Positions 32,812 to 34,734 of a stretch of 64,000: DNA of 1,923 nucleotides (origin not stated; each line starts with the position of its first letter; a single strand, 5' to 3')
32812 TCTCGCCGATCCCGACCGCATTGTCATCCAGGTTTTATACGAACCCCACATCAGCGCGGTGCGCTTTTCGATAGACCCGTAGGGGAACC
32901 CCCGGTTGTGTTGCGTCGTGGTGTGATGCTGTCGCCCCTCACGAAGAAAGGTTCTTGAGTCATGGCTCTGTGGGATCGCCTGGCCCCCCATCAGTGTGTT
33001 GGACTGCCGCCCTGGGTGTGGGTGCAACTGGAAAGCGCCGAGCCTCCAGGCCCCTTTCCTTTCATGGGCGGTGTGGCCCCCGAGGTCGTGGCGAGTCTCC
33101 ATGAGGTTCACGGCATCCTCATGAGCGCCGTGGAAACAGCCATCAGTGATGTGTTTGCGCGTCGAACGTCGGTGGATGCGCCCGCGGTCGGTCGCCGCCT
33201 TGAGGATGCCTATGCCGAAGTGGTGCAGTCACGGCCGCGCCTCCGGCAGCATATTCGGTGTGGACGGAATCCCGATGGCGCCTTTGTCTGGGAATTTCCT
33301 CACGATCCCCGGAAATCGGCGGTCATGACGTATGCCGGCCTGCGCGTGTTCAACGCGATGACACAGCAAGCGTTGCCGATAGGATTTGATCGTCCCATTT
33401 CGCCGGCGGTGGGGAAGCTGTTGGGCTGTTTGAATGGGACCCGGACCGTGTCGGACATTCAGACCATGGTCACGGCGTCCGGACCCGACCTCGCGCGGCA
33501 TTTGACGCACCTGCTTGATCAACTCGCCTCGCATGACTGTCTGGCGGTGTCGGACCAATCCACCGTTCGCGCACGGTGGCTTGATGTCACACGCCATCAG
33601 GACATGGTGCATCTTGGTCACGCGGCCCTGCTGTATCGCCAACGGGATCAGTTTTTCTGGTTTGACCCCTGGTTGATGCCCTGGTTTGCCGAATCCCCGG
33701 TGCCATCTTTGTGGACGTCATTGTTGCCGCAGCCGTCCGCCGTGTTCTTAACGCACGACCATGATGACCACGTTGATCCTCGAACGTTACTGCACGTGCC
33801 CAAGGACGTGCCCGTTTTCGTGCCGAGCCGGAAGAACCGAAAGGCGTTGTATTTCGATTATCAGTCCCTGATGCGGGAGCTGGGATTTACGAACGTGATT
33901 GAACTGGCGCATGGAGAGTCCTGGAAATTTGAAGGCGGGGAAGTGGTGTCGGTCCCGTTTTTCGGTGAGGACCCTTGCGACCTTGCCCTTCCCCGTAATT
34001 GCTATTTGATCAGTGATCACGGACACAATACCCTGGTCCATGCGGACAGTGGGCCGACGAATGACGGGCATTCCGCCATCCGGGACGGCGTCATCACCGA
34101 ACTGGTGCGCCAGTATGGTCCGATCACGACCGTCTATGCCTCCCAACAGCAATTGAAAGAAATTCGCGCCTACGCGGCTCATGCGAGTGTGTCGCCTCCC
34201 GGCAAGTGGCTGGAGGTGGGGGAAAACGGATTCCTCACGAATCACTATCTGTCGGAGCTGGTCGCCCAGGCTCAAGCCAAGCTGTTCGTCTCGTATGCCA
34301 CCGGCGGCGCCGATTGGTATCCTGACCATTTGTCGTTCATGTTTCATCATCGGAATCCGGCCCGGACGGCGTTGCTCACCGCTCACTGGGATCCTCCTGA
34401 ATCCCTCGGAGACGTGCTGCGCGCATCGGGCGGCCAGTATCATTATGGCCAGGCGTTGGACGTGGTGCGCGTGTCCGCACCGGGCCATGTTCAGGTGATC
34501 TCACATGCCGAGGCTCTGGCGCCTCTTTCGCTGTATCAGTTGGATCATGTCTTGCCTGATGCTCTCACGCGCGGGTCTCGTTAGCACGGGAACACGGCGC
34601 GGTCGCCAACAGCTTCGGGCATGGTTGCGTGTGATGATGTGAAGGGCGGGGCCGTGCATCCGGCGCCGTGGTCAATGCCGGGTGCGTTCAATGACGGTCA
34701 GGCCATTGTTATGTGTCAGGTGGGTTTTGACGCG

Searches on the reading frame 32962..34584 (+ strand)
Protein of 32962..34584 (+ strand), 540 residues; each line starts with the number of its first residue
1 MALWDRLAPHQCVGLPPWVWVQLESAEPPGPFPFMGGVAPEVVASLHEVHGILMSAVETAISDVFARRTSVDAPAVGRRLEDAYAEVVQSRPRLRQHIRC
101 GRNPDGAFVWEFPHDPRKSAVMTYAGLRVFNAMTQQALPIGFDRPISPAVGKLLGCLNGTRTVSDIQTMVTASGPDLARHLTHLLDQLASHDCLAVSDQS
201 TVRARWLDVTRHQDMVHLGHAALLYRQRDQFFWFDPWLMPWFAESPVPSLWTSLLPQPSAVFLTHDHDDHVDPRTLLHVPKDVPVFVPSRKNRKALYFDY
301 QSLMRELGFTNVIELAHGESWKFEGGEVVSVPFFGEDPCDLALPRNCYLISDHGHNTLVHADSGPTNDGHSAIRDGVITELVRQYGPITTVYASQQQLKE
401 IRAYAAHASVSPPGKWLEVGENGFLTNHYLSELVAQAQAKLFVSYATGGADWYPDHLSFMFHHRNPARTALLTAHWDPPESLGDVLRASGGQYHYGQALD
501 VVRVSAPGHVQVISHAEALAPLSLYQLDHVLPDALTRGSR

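Call 12: search_protein_families(library=pfam, proteins=[window:32962-34584:+])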
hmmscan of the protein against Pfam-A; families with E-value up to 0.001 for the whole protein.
window:32962-34584:+ (540 aa): 1 family
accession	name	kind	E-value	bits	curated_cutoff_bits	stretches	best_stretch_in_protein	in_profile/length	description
PF12706.13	Lactamase_B_2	-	2.8e-06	27.5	27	1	251-364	24-144/200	Beta-lactamase superfamily domain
